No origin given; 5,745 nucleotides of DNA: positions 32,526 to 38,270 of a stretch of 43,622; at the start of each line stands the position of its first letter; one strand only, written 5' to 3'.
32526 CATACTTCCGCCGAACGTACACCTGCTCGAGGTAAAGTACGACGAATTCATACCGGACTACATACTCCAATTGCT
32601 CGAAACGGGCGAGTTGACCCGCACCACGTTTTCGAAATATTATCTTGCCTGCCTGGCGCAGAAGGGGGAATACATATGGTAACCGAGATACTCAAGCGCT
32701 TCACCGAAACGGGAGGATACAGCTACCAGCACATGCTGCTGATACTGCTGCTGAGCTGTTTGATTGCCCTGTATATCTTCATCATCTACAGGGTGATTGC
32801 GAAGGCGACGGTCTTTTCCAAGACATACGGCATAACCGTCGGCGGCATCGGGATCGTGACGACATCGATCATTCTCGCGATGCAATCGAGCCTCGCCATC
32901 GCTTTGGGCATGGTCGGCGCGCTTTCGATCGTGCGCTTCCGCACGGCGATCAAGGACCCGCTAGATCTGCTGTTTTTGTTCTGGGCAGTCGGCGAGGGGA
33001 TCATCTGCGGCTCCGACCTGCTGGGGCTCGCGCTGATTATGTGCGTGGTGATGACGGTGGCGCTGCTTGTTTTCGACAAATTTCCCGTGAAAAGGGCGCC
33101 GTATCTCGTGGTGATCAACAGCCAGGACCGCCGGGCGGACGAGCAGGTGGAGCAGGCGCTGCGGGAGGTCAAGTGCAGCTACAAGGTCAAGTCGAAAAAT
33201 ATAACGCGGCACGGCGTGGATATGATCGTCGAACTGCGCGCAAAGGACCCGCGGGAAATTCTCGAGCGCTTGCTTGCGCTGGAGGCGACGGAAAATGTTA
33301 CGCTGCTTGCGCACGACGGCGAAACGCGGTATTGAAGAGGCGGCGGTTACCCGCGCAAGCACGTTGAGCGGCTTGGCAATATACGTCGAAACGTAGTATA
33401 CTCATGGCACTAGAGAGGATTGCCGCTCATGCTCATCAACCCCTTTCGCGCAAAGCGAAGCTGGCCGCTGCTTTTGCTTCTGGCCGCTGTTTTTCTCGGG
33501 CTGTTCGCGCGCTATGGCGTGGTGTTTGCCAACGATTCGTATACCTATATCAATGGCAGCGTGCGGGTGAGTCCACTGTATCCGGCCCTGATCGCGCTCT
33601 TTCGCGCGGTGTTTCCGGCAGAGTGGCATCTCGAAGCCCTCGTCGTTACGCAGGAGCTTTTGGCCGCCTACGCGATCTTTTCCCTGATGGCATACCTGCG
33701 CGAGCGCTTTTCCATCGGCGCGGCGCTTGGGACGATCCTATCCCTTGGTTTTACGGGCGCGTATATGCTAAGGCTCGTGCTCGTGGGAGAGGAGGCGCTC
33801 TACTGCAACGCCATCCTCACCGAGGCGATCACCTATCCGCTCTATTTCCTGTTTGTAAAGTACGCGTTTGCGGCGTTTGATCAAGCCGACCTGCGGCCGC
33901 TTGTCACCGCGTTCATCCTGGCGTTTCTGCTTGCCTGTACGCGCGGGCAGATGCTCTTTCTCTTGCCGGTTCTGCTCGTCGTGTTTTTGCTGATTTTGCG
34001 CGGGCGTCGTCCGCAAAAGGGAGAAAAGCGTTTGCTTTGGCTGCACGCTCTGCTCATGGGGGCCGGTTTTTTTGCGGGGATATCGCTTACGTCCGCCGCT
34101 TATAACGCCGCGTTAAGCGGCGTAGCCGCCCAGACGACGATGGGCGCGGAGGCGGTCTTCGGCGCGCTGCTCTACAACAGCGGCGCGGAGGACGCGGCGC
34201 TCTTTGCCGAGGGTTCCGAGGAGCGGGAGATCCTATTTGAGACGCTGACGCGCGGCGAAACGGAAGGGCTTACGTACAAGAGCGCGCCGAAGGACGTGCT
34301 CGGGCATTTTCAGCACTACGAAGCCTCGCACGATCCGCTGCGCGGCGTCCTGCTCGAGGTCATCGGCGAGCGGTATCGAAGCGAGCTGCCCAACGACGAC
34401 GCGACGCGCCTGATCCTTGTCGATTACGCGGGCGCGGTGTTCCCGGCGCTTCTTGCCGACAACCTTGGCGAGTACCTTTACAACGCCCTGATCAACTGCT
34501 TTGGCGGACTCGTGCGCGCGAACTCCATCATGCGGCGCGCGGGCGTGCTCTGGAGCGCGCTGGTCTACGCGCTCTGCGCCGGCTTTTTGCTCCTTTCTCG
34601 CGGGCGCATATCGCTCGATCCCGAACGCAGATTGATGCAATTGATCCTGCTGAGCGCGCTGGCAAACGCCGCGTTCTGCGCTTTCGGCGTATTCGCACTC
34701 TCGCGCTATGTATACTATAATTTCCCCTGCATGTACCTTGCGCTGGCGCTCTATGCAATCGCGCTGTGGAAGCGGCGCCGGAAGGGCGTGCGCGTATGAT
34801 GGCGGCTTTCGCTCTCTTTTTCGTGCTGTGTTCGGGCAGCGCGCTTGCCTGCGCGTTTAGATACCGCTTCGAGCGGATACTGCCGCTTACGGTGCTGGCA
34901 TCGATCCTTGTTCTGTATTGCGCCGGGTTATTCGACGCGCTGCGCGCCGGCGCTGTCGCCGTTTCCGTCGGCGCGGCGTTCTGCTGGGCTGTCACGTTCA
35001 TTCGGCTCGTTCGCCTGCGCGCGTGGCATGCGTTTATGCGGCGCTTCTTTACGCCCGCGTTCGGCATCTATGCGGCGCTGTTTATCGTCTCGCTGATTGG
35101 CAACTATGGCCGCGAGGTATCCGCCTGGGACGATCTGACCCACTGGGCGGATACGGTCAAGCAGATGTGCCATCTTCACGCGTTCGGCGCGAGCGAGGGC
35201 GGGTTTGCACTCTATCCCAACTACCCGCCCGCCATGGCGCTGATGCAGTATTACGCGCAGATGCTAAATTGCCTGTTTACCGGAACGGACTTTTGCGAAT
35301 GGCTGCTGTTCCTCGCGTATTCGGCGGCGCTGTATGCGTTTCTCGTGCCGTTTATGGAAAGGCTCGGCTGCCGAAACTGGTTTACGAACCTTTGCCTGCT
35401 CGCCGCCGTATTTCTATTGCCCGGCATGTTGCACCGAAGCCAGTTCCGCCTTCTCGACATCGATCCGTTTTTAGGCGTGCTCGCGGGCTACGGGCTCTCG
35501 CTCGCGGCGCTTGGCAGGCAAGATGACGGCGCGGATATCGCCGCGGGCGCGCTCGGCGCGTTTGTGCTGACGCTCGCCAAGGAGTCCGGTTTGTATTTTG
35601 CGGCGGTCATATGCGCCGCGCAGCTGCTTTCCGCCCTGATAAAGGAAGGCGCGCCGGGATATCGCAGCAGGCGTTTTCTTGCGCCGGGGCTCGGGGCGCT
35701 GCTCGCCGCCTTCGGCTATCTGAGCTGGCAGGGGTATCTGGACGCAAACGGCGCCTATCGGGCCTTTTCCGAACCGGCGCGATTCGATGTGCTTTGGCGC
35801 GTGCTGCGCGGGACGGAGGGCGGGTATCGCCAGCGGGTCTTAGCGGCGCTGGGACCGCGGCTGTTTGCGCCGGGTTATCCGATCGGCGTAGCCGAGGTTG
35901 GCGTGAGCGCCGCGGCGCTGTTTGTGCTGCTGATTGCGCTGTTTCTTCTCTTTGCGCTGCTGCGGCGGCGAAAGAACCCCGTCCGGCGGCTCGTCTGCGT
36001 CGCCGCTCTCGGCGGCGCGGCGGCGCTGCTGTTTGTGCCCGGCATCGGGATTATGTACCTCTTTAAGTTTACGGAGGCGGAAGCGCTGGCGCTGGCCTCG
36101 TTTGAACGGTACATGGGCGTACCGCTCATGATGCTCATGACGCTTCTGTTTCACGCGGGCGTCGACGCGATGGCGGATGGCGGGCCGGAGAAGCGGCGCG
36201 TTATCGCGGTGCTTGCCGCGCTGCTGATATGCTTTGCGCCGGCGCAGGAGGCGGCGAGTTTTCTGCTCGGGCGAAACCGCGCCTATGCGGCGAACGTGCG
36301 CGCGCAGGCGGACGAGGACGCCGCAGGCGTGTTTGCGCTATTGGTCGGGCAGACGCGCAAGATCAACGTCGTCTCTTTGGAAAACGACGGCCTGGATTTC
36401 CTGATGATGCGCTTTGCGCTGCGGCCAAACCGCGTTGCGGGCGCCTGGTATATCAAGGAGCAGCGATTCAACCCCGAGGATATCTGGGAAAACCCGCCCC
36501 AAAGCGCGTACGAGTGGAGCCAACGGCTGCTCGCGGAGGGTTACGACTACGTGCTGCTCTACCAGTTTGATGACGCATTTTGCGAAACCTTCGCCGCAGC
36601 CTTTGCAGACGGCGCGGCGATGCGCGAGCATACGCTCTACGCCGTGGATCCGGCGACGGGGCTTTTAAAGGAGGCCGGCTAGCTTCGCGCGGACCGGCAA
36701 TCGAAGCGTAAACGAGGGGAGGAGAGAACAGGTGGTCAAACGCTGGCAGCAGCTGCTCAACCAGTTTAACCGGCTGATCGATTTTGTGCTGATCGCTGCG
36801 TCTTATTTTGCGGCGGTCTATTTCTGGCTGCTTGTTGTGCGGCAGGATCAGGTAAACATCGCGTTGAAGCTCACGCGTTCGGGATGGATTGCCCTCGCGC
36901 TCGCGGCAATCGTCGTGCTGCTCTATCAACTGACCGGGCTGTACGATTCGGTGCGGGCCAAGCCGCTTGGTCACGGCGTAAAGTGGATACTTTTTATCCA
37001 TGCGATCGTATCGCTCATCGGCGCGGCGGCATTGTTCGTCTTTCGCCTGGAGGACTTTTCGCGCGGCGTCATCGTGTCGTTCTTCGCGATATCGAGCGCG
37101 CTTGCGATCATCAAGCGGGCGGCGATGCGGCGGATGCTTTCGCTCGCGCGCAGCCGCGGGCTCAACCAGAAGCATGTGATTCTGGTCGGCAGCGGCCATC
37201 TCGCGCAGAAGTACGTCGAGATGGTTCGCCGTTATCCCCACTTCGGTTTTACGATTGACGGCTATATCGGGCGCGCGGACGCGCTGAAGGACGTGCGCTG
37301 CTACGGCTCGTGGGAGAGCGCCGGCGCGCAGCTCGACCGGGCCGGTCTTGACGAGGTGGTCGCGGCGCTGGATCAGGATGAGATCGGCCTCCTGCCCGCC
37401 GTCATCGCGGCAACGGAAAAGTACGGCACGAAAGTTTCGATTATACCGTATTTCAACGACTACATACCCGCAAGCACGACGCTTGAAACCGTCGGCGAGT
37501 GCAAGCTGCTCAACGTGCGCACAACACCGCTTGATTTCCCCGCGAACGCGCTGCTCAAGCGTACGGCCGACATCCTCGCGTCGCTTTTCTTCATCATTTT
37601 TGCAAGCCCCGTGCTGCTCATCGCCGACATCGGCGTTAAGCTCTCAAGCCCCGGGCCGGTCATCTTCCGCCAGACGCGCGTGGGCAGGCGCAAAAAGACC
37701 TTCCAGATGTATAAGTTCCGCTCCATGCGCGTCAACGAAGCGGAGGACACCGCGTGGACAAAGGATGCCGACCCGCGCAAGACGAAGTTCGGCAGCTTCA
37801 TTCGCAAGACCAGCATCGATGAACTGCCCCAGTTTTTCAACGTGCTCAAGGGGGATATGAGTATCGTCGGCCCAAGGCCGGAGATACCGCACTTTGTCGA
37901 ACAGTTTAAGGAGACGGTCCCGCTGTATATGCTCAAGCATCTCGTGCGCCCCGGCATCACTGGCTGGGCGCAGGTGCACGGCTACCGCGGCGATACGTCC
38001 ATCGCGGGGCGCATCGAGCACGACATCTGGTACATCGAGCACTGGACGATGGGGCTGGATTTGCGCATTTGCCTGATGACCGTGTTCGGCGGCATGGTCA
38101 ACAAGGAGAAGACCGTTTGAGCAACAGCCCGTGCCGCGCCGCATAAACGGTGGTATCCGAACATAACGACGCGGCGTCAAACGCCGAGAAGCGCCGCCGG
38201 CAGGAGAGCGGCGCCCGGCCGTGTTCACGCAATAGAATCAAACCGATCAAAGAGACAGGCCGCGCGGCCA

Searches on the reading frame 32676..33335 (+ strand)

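Call 53: search_protein_families(library=pfam, proteins=[window:32676-33335:+], max_evalue=0.001)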
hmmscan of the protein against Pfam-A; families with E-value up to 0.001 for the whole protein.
window:32676-33335:+ (219 aa): 1 family
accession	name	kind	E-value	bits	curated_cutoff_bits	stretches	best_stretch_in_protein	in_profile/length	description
PF16316.10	DUF4956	-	1.7e-12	47.8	30.6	1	33-165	8-140/169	Domain of unknown function (DUF4956)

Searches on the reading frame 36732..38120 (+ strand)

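Call 53: search_protein_families(library=pfam, proteins=[window:36732-38120:+], max_evalue=0.001)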
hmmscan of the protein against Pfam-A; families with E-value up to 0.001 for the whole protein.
window:36732-38120:+ (462 aa): 2 families
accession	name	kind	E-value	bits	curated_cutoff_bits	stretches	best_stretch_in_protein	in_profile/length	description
PF02397.22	Bac_transf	-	1.7e-67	226.9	27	1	276-452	1-175/179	Bacterial sugar transferase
PF13727.12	CoA_binding_3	-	1.2e-14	55.1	25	1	66-229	1-165/175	CoA-binding domain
